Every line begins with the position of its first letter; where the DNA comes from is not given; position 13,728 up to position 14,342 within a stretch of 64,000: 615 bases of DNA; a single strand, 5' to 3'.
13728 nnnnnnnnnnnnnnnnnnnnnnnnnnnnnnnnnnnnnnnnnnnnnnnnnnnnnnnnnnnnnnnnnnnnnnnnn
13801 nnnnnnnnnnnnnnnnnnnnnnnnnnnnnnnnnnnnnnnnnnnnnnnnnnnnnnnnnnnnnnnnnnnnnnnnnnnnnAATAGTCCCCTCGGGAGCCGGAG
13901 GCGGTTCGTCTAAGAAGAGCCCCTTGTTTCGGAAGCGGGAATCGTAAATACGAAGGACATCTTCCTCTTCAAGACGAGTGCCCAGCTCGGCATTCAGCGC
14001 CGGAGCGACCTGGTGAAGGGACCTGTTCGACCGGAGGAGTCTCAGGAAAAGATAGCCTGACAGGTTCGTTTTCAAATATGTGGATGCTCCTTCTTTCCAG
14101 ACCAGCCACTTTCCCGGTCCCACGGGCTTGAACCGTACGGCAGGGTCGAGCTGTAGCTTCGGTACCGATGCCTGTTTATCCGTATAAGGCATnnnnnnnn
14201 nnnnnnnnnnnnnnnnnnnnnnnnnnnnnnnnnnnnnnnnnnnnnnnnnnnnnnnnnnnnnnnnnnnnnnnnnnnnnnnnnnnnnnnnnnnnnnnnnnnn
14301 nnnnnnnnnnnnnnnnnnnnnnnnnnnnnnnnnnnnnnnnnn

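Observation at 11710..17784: Candidate undescribed peptide-isoprenoid (RiPP-like) gene island: GG-leader peptide + terpene-synthase-like fusion + RRE-M50 protease + stand-alone C39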

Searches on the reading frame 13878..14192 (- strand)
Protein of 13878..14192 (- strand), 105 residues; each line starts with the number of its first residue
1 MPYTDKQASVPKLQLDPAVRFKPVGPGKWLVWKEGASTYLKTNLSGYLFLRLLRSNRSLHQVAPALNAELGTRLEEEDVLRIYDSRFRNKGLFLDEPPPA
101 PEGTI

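Call 51: search_solved_structures(query=A3, max_evalue=10, show_alignments=2)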
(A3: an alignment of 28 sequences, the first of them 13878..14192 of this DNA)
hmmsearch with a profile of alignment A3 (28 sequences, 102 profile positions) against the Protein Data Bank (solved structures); distinct sequences matched with E-value up to 10: 21.
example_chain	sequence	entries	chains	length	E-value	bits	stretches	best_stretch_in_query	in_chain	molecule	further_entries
3p6j_A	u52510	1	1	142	7.9e-07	32.3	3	16-42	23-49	de novo designed beta-trefoil architecture with symmetric primary structure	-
3p6i_A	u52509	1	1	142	3.6e-06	30.2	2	16-42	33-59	de novo designed beta-trefoil architecture with symmetric primary structure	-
4qkr_A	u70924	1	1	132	1e-05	28.7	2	17-42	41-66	DE NOVO PROTEIN 6XTYR/PV2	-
3o4d_A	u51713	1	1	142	2.7e-05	27.4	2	17-42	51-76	de novo designed beta-trefoil architecture with symmetric primary structure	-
3o4c_A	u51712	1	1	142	2.8e-05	27.3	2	15-43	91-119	de novo designed beta-trefoil architecture with symmetric primary structure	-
3o4b_A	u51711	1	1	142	3.2e-05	27.1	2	16-42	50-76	de novo designed beta-trefoil architecture with symmetric primary structure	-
4f34_A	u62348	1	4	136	4.2e-05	26.8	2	15-42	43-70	de novo protein Symfoil-4V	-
3snv_A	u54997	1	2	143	0.0003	24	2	16-42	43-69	Symfoil-4T/Permutation #1 synthetic protein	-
3q7w_A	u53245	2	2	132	0.00063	23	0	17-42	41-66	de novo designed beta-trefoil architecture with symmetric primary structure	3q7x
3o4a_A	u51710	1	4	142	0.00094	22.4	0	17-42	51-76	de novo designed beta-trefoil architecture with symmetric primary structure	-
3o49_A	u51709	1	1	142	0.0026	21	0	17-42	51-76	de novo designed beta-trefoil architecture with symmetric primary structure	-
3ogf_A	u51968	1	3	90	0.023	18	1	17-42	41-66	de novo designed dimeric trefoil-fold sub-domain which forms homo-trimer assembly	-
4d8h_A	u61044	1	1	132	0.033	17.5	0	15-42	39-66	de novo protein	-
4qks_A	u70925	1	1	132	0.11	15.8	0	17-42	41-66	DE NOVO PROTEIN 6XTRP/PV2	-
5sxy_A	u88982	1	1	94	0.18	15.1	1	23-68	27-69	Bifunctional coenzyme PQQ synthesis protein C/D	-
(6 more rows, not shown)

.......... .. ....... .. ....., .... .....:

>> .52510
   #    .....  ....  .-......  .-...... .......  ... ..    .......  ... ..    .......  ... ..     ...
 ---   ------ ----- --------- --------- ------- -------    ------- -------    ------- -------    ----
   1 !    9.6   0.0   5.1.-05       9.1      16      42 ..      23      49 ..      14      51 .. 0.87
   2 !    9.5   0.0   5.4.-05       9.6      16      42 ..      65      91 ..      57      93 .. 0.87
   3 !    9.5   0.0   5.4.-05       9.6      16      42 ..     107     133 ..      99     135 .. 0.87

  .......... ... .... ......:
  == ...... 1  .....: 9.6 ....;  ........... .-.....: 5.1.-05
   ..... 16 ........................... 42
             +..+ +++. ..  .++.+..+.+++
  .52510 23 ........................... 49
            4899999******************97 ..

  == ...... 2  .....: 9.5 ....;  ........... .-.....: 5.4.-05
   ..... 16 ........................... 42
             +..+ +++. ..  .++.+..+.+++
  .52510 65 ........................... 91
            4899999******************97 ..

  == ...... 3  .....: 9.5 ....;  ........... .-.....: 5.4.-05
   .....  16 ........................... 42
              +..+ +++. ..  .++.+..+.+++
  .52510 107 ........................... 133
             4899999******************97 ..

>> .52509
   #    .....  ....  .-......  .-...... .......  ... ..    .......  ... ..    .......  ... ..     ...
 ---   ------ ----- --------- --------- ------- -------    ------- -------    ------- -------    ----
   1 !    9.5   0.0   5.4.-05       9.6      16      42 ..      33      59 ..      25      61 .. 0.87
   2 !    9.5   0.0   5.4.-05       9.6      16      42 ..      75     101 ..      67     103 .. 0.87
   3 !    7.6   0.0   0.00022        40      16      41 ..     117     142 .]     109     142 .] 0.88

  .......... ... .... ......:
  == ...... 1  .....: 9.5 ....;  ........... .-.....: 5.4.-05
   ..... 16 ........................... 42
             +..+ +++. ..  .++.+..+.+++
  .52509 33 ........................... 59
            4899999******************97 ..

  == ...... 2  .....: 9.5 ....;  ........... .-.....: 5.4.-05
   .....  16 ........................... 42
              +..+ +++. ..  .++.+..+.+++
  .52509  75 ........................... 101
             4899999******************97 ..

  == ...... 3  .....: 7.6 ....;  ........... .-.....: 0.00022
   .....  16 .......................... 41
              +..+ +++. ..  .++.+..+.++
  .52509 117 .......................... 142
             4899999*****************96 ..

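Call 52: search_protein_families(library=pfam, alignment_id=A3, max_evalue=1)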
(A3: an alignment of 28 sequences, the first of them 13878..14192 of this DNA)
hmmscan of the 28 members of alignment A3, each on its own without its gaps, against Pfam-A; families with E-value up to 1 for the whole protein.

A. member 1, window:13878-14192:- (105 aa): 0 families

B. families by the number of members that match (of 28 scanned): 28 families (the first 25 are shown)
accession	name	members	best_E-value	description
PF05402.18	PqqD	4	0.00099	Coenzyme PQQ synthesis protein D (PqqD)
PF07751.16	Abi_2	2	0.017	Abi-like protein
PF24064.2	HTH_NPRL3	1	0.00091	GATOR1 complex protein NPRL3, C-terminal HTH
PF22715.1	SNaCT9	1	0.0051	Short NACHT-associated C-Terminal domain, family 9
PF01978.25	TrmB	1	0.0061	Sugar-specific transcriptional regulator TrmB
PF16221.11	HTH_47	1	0.0087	winged helix-turn-helix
PF07746.16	LigA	1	0.016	Aromatic-ring-opening dioxygenase LigAB, LigA subunit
PF00772.26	DnaB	1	0.016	DnaB-like helicase N terminal domain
PF24655.1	DUF7645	1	0.021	Domain of unknown function (DUF7645)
PF00196.25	GerE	1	0.024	Bacterial regulatory proteins, luxR family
PF10392.15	COG5_N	1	0.028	Conserved oligomeric Golgi complex subunit 5, N-terminal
PF14317.12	YcxB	1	0.03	YcxB-like protein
PF14601.11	TFX_C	1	0.033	DNA_binding protein, TFX, C-term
PF07064.19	RIC1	1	0.034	RIC1 C-terminal alpha solenoid region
PF05015.19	HigB-like_toxin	1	0.051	RelE-like toxin of type II toxin-antitoxin system HigB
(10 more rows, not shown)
